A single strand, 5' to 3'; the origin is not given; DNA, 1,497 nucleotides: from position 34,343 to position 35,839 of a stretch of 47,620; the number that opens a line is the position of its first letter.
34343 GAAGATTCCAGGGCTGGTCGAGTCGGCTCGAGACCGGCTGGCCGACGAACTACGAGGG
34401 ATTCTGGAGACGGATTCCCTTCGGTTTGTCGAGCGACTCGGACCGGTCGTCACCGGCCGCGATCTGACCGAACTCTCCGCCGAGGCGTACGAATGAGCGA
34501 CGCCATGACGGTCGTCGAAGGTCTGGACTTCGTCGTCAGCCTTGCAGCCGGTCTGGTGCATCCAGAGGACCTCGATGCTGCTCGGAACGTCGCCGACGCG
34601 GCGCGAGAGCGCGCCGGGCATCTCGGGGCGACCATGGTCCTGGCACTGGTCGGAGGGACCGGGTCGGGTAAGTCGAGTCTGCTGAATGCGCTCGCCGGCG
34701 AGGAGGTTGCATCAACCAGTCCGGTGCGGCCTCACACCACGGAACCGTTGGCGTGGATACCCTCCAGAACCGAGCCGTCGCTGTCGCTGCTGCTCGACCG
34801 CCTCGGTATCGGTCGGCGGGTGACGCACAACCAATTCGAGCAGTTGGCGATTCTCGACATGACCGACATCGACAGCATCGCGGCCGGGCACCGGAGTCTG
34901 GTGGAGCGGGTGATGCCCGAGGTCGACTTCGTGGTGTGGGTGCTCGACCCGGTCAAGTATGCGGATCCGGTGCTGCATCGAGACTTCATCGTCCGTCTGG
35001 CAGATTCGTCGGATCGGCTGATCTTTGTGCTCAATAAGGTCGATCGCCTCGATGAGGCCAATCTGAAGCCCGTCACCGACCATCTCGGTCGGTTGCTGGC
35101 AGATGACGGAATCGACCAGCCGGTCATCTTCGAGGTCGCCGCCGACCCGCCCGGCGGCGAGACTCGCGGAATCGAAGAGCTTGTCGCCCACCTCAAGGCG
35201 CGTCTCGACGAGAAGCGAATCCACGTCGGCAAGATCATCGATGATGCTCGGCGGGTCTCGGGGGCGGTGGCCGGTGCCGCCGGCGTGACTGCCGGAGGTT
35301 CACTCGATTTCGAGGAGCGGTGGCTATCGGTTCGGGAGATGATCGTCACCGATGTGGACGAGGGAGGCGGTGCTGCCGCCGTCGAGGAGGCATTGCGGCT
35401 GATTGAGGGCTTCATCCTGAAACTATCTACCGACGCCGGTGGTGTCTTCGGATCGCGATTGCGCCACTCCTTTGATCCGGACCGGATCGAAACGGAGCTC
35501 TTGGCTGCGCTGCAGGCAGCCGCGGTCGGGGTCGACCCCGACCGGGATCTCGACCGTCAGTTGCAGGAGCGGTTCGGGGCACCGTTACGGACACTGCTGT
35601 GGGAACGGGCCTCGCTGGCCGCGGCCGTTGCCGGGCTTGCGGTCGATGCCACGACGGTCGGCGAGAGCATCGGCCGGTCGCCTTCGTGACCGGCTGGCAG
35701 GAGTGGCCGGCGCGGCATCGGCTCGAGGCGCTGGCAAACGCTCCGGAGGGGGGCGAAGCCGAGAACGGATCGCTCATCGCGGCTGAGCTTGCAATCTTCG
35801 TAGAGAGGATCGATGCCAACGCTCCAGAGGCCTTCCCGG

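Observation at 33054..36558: Translationally coupled operon: two atypical P-loop GTPases plus an IF-2B (eIF2B alpha/beta/delta fold) protein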

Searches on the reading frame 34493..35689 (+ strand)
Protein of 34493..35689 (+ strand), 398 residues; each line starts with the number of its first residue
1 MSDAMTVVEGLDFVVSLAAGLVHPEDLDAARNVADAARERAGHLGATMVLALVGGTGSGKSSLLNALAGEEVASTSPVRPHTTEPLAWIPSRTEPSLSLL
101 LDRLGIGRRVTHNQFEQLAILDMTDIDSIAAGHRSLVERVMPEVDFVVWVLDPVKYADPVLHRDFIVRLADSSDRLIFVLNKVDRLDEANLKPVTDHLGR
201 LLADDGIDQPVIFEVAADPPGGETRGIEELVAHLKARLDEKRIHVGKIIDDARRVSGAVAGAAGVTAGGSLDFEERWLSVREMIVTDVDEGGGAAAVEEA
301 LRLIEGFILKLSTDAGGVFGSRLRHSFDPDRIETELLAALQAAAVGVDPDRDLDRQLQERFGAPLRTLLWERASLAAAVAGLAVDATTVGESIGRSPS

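Call 3: search_protein_families(library=pfam, proteins=[window:34493-35689:+], max_evalue=0.01)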
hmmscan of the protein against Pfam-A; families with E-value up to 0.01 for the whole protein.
window:34493-35689:+ (398 aa): 8 families
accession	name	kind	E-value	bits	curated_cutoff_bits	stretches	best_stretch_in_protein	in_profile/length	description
PF00350.29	Dynamin_N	-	1.9e-09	38.2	27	1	51-86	2-36/168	Dynamin family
PF01926.29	MMR_HSR1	-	6.3e-07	29.9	21.9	1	50-182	2-113/113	50S ribosome-binding GTPase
PF03193.22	RsgA_GTPase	-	3.5e-06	27.4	30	1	48-81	107-140/174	RsgA GTPase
PF00005.33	ABC_tran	-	0.00012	23.1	25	1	47-74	11-38/137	ABC transporter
PF00009.33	GTP_EFTU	-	0.00054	20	26.5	1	122-206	70-155/188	Elongation factor Tu GTP binding domain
PF13191.12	AAA_16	-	0.0036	18.2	32.6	1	45-198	22-155/167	AAA ATPase domain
PF02421.24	FeoB_N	-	0.0082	16.1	27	0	50-71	3-24/156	Ferrous iron transport protein B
PF13401.12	AAA_22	-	0.0095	16.7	27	0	49-72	7-30/130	AAA domain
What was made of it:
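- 34493..35689 (+): G2: 398-aa dynamin-like GTPase. P-loop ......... (34652-34678), switch I RPHT (34727-34738), G3 DMTDIDS (34856-34876, no Gly), G4 NKVD (35033-35044). The start overlaps the G1 stop (ATGA 34493-34496). Pfam Dynamin_N 38.2 bits against a cut-off of 27, P-loop region only (call 3).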

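Call 4: search_protein_families(library=ncbifam, proteins=[window:34493-35689:+], max_evalue=0.01)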
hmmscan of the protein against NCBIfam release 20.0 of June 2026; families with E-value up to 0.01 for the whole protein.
window:34493-35689:+ (398 aa): 25 families
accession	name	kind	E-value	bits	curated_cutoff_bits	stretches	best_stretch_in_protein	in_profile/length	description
NF000908.1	PRK00089.1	equivalog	4.7e-10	39.2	237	1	49-202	5-140/291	GTPase Era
TIGR03594.1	GTPase_EngA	equivalog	3.5e-08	32.9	306.7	1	45-202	173-316/432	ribosome biogenesis GTPase Der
NF052648.1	DynmDynABac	equivalog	6.2e-08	30.9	1600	1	34-78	596-641/1187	dynamin GTPase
TIGR03918.1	GTP_HydF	equivalog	1e-06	27.8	325.55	1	47-86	7-46/392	[FeFe] hydrogenase H-cluster maturation GTPase HydF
NF040873.1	AztA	equivalog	7.2e-06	25.7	220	1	43-98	14-69/191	zinc ABC transporter ATP-binding protein AztA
NF003661.0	PRK05291.1-3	equivalog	1.6e-05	24.4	380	1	37-79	206-248/448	tRNA uridine-5-carboxymethylaminomethyl(34) synthesis GTPase MnmE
TIGR00231.1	small_GTP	domain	4.8e-05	23.2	42.5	1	47-197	3-134/164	GTP-binding protein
NF007071.0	PRK09518.1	equivalog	5.2e-05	21.9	953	1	23-189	420-571/706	bifunctional cytidylate kinase/GTPase Der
TIGR03156.1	GTP_HflX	equivalog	0.00013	21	216.75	1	28-73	174-215/351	GTPase HflX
TIGR00450.1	mnmE_trmE_thdF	equivalog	0.00014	21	252.6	1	44-191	206-334/446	tRNA uridine-5-carboxymethylaminomethyl(34) synthesis GTPase MnmE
NF010068.0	PRK13548.1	equivalog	0.00048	19.3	261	1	46-90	30-74/261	heme ABC transporter ATP-binding protein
NF002828.0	PRK03003.1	equivalog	0.00066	18.4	631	1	27-114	193-279/477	ribosome biogenesis GTPase Der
TIGR03596.1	GTPase_YlqF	equivalog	0.00084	18.8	208.2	0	40-93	111-163/276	ribosome biogenesis GTPase YlqF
TIGR00475.1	selB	equivalog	0.00097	17.9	242.25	1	174-257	104-189/581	selenocysteine-specific translation elongation factor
TIGR03597.1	GTPase_YqeH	equivalog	0.0014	17.9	297.4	0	137-245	58-161/361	ribosome biogenesis GTPase YqeH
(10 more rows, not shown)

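Call 5: search_protein_families(library=padloc, proteins=[window:34493-35689:+], max_evalue=0.01)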
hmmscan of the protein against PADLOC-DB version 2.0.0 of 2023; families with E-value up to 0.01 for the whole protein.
window:34493-35689:+ (398 aa): 5 families
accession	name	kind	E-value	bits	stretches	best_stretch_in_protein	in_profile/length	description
PDLC03839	LeoA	-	2.1e-08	31.7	1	32-69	44-79/559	-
PDLC02361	PifA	-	0.00071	16.3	1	30-103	25-95/720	PifA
PDLC04135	mad3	-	0.001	16.7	1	49-67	24-42/374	mads_3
PDLC04140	mad8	-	0.0019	15.8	1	50-74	30-54/314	mads_8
PDLC03841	LeoBC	-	0.0079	13.4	0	46-83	76-113/601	-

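Call 14: find_homologous_proteins(query=window:34493-35689:+, max_evalue=0.001)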
Query window:34493-35689:+ (398 aa): 513 proteins with E <= 0.001 among 8000 candidates; the best 120 are listed.
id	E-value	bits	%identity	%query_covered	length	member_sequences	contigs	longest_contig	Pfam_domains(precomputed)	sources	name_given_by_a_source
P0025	7.7e-243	824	97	100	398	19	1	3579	PF01926.30,PF00350.30,PF03193.23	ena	-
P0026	6.8e-216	735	87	99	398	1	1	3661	PF01926.30,PF00350.30,PF03193.23,PF13191.13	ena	-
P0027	3.1e-205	700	83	99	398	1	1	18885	PF01926.30,PF00350.30,PF03193.23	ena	-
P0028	5.3e-205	699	83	99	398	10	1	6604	PF01926.30,PF00350.30,PF03193.23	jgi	-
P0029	7.4e-202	689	82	99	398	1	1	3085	PF01926.30,PF00350.30,PF03193.23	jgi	jgi:ribosome biogenesis GTPase A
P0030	1.4e-200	685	82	100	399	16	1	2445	PF01926.30,PF00350.30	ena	-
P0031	1.8e-183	628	73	100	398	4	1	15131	PF00350.30,PF03193.23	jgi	-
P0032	6.1e-178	610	72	100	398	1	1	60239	PF01926.30,PF00350.30,PF13191.13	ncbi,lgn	-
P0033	1.7e-173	596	72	99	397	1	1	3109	PF01926.30,PF00350.30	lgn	-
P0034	4.6e-173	594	72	100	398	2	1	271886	PF01926.30,PF00350.30,PF03193.23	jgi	jgi:hypothetical protein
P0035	5.4e-173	594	71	99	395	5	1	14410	PF01926.30,PF00350.30,PF03193.23,PF13191.13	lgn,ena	-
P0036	8.4e-172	590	72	99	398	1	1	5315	PF01926.30,PF00350.30,PF03193.23,PF13191.13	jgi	-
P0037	1.0e-171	590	72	99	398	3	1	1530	PF01926.30,PF00350.30,PF03193.23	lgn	-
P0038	5.5e-170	584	71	99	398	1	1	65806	PF01926.30,PF00350.30,PF03193.23,PF13191.13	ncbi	-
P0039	1.4e-169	583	71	100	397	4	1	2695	PF01926.30,PF00350.30,PF03193.23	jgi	-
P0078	4.3e-123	430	54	99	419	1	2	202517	PF01926.30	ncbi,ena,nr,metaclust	ncbi:MAG: hypothetical protein A2Z12_06660 [Actinobacteria bacterium RBG_16_68_21]|nr:MAG: hypotheti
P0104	2.9e-120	420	54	99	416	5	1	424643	PF01926.30,PF00350.30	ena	-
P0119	5.8e-116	406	50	99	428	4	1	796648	PF01926.30,PF00350.30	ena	-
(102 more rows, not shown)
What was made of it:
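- JGI names include 'ribosome biogenesis GTPase A' and 'EngB' (call 14).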

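Call 15: find_encoding_contigs(protein=P0119, flank=8000, max_places=1)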
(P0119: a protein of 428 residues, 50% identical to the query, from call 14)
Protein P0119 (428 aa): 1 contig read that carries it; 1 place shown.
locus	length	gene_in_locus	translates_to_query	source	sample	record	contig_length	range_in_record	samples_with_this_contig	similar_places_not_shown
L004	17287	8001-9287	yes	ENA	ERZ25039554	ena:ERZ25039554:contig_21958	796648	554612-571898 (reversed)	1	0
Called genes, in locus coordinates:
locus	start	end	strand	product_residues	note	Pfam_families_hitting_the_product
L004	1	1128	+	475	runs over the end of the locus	PF00224:PK, PF02887:PK_C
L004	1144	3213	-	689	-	PF12229:PG_binding_4 (weak), PF04294:VanW, PF03793:PASTA (weak)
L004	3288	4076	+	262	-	PF12705:PDDEXK_1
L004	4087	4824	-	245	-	PF04402:SIMPL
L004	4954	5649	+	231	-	PF00486:Trans_reg_C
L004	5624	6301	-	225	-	PF13487:HD_5, PF01966:HD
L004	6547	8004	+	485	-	PF00350:Dynamin_N (weak)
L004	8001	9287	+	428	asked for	PF00350:Dynamin_N (faint), PF01926:MMR_HSR1 (weak)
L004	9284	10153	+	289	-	PF01008:IF-2B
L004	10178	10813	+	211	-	PF00156:Pribosyltran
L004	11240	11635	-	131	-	PF07992:Pyr_redox_2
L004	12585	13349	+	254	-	-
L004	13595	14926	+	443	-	PF07690:MFS_1, PF12832:MFS_1_like, PF11700:ATG22, PF07690:MFS_1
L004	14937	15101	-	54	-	-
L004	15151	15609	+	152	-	-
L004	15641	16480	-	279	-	PF01061:ABC2_membrane, PF12698:ABC2_membrane_3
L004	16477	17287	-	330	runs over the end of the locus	PF00005:ABC_tran, PF13304:AAA_21 (weak)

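Call 16: find_encoding_contigs(protein=P0078, flank=8000, max_places=1)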
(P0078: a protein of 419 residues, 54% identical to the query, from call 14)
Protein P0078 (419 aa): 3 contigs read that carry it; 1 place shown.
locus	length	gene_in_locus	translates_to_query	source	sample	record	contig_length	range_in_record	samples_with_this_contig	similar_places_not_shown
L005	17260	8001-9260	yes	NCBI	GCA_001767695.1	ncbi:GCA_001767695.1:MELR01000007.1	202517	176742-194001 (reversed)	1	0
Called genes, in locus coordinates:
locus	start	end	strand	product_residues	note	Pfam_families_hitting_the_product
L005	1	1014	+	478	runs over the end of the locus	PF00224:PK, PF02887:PK_C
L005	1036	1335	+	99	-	-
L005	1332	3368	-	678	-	PF12229:PG_binding_4 (faint), PF04294:VanW, PF03793:PASTA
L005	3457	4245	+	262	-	PF12705:PDDEXK_1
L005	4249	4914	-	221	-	PF08668:HDOD (weak), PF13487:HD_5, PF01966:HD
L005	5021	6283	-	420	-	-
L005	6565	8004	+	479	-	PF00350:Dynamin_N (faint)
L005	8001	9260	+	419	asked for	PF01926:MMR_HSR1 (faint)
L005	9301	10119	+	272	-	PF01008:IF-2B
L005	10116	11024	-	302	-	PF00781:DAGK_cat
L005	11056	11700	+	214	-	PF00156:Pribosyltran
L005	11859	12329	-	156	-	PF12867:DinB_2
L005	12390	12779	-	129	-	PF09996:DUF2237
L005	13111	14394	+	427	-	PF07690:MFS_1, PF11700:ATG22, PF12832:MFS_1_like, PF07690:MFS_1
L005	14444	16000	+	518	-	PF00171:Aldedh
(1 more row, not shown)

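Call 17: find_encoding_contigs(protein=P0104, flank=8000, max_places=1)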
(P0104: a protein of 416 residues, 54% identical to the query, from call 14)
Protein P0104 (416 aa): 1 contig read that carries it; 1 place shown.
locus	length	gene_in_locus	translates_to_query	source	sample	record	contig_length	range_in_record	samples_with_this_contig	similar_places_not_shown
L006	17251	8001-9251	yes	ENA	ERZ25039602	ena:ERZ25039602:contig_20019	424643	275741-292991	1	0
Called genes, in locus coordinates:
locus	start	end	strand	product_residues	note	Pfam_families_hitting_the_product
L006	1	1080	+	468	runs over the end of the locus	PF00224:PK, PF02887:PK_C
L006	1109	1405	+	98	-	-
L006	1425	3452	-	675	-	PF12229:PG_binding_4 (faint), PF04294:VanW, PF03793:PASTA (weak)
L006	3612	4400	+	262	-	PF12705:PDDEXK_1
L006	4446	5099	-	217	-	PF08668:HDOD (weak), PF13487:HD_5, PF01966:HD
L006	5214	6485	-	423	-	-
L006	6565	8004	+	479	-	PF00350:Dynamin_N (faint)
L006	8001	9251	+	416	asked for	PF00350:Dynamin_N (faint), PF01926:MMR_HSR1 (weak)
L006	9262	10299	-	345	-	PF00781:DAGK_cat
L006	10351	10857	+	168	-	PF00156:Pribosyltran (weak)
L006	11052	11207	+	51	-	-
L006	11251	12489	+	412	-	PF07690:MFS_1, PF11700:ATG22, PF12832:MFS_1_like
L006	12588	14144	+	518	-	PF00171:Aldedh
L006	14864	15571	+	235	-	PF03405:FA_desaturase_2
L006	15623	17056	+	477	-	PF04773:FecR (weak)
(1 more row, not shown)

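Call 39: predict_structure(alignment_id=A2)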
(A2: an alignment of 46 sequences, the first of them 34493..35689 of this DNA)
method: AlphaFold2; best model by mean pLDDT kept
length: 398 residues; sequences in the alignment: 46
mean_pLDDT: 88.1   pTM: 0.78
mean pLDDT of the five models: 88.1, 87.2, 86.9, 85.7, 83.6
residues with pLDDT >= 90: 236; 70-90: 131; 50-70: 28; < 50: 3
segments of 3 or more residues with pLDDT < 50: none
pLDDT, mean of each block of 10 residues (from residue 1): 87 93 91 90 89 77 90 66 76 90 88 90 68 75 91 89 88 92 90 95 95 93 91 93 91 93 77 91 92 88 95 86 92 96 88 96 93 91 92 72
secondary structure, 60 per line:
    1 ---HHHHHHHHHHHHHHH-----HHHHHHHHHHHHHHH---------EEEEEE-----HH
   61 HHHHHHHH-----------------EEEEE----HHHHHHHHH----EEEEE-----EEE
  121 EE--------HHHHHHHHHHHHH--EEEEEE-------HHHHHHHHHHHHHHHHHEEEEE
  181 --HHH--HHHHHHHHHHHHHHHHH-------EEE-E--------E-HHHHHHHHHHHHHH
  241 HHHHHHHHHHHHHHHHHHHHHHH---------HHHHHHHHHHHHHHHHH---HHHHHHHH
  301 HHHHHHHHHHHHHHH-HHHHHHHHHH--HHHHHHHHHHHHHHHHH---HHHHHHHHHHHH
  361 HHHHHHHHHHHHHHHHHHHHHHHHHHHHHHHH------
elements in order: H4-18 H24-38 E48-53 H59-68 E86-90 H95-103 E108-112 E118-122 H131-143 E146-151 H159-175 E176-180 H188-204 E212-214 H227-263 H273-289 H293-315 H317-326 H329-345 H349-392
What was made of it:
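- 34493..35689 (+): AF2 model pLDDT 88.1 (call 39).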

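Call 43: fold_search(model_id=the predicted structure, library=pdb)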
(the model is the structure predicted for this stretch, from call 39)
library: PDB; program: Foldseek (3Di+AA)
matches with E <= 10: 1244; with E <= 0.001: 205
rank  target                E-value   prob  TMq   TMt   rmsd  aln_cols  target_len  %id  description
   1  5owv_A                1.7e-09  1.00  0.41  0.25  33.4       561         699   12  An oligomerised bacterial dynamin pair provides a mechanism for the long-range sensing and tethering of membranes (released 2018-09-05)
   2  5owv_B                1.9e-09  1.00  0.36  0.26  26.3       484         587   12  An oligomerised bacterial dynamin pair provides a mechanism for the long-range sensing and tethering of membranes (released 2018-09-05)
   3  5oxf_A                2.7e-09  1.00  0.36  0.22  38.5       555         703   11  An oligomerised bacterial dynamin pair provides a mechanism for the long range sensing and tethering of membranes (released 2018-09-05)
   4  5mtv                  7.4e-09  1.00  0.40  0.42  15.0       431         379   14  Active structure of EHD4 complexed with ATP-gamma-S (released 2017-03-08)
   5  6jfk                  7.4e-09  1.00  0.39  0.36  11.8       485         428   12  GDP bound Mitofusin2 (MFN2) (released 2019-11-13)
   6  6jfl_C                1.4e-08  1.00  0.37  0.35  11.9       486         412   11  Nucleotide-free Mitofusin2 (MFN2) (released 2019-11-13)
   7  6jfm_A                4.1e-08  1.00  0.37  0.36  11.8       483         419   11  Mitofusin2 (MFN2)_T111D (released 2019-11-13)
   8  6j72                  5.9e-08  1.00  0.39  0.29  23.7       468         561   14  Crystal structure of IniA from Mycobacterium smegmatis with GTP bound (released 2019-09-11)
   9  2j69_A                6.2e-08  1.00  0.40  0.26  28.4       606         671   10  Bacterial dynamin-like protein BDLP (released 2006-12-04)
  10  5gom_B                6.5e-08  1.00  0.37  0.36  13.9       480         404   12  Truncated mitofusin-1, transition-like state (released 2017-02-01)
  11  5oxf_B                6.9e-08  1.00  0.42  0.30  22.3       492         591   14  An oligomerised bacterial dynamin pair provides a mechanism for the long range sensing and tethering of membranes (released 2018-09-05)
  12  6jfm_B                7.6e-08  1.00  0.36  0.34  15.9       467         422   12  Mitofusin2 (MFN2)_T111D (released 2019-11-13)
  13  5gom_A                9.9e-08  1.00  0.36  0.36  14.3       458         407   13  Truncated mitofusin-1, transition-like state (released 2017-02-01)
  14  5gnt                  1.3e-07  1.00  0.37  0.39  15.7       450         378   13  BDLP-like folding of Mitofusin 1 (released 2016-11-23)
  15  5mvf                  1.5e-07  1.00  0.41  0.43  15.0       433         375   14  Active structure of EHD4 complexed with ADP (released 2017-03-08)
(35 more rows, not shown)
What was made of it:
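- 34493..35689 (+): Top Foldseek matches are the C. jejuni DLP1/DLP2 pair 5owv, EHD4, mitofusin-2, IniA and BDLP, E 2e-9 to 6e-8 (call 43).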

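Call 74: search_solved_structures(query=A2, max_evalue=0.01, show_alignments=2)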
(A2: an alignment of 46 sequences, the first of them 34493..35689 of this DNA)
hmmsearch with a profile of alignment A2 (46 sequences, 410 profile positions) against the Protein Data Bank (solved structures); distinct sequences matched with E-value up to 0.01: 52.
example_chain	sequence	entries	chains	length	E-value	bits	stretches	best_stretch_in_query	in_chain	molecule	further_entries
4dcs_A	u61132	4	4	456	1.9e-06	30.4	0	50-84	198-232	GTP-BINDING PROTEIN ENGA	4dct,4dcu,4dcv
2hjg_A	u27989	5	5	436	9.8e-06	28.1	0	50-84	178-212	GTP-binding protein engA | GTPase Der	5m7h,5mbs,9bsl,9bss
9bs0_W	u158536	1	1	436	1.6e-05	27.4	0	50-85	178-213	GTPase Der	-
5dn8_A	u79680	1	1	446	3.6e-05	26.2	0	50-199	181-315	GTPase Der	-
8pv1_Cd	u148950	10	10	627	4.5e-05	25.9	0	49-82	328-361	Nucleolar GTP-binding protein 2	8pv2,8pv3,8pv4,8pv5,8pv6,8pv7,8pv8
8esq_s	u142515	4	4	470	0.00013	24.4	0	136-199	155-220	GTPase grn1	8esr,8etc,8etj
7c1o_A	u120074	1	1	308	0.00018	23.9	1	50-190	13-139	GTPase Era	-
3iev_A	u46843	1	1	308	0.00025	23.4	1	50-190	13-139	GTP-binding protein era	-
9u57_A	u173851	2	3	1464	0.00025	23.4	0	50-67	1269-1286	ABC transporter C family member 2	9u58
3r9w_A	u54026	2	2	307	0.00026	23.4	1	50-190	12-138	GTPase Era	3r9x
9li6_A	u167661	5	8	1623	0.0003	23.2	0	50-67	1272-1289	ABC transporter C family member 2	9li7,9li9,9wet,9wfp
9li5_A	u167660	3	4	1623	0.0003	23.2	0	50-67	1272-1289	ABC transporter C family member 2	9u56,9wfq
9hip_A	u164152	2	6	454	0.00032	23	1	30-85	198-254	tRNA modification GTPase MnmE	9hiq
7am2_BU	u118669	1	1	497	0.00077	21.8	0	25-92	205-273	GTPase Der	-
1wf3_A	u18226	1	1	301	0.00098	21.5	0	50-84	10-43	GTP-binding protein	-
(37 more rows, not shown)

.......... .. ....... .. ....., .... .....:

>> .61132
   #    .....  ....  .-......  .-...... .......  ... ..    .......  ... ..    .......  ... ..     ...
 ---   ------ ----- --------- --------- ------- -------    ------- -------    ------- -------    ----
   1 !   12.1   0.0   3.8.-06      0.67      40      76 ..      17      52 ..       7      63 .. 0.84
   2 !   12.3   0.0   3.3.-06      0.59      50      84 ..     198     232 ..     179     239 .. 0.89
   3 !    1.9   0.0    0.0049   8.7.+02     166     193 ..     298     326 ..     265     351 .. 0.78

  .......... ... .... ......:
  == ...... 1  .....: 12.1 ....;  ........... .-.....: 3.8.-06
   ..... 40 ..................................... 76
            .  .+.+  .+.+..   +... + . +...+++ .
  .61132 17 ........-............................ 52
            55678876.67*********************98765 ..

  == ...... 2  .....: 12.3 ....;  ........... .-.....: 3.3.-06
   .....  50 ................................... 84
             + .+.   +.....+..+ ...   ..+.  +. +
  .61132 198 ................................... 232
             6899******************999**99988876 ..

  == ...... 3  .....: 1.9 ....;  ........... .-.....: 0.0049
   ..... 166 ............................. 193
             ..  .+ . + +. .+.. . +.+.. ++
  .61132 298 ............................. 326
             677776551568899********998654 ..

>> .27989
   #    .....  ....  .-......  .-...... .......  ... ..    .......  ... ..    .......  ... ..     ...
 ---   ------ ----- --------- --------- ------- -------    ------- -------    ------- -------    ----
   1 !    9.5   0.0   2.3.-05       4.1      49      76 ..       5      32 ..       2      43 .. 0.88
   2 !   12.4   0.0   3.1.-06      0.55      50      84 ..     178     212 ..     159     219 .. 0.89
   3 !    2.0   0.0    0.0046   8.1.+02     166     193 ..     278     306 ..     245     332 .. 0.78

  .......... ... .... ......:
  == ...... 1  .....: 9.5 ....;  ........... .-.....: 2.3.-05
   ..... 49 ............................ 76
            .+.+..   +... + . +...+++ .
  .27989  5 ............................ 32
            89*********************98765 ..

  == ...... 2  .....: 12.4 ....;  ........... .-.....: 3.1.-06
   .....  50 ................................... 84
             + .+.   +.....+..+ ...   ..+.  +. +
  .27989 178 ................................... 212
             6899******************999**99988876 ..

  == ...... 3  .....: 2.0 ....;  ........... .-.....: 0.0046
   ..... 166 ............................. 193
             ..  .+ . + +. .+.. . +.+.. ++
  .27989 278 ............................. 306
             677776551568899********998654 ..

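Call 88: search_protein_families(library=ncbifam, proteins=[L004:10178-10813:+], max_evalue=0.001)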
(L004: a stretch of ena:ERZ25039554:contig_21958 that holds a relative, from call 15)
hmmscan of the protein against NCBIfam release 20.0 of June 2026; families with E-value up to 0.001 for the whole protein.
L004:10178-10813:+ (211 aa): 3 families
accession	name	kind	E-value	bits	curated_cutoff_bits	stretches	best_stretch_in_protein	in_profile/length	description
NF002620.0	PRK02277.1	subfamily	0.00017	21.3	115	0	119-157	138-176/201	orotate phosphoribosyltransferase-like protein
NF006605.0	PRK09162.1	equivalog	0.00028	20.3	181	0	121-157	97-133/183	hypoxanthine-guanine phosphoribosyltransferase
TIGR01367.1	pyrE_Therm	equivalog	0.00098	18.8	150.25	0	7-47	41-81/187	orotate phosphoribosyltransferase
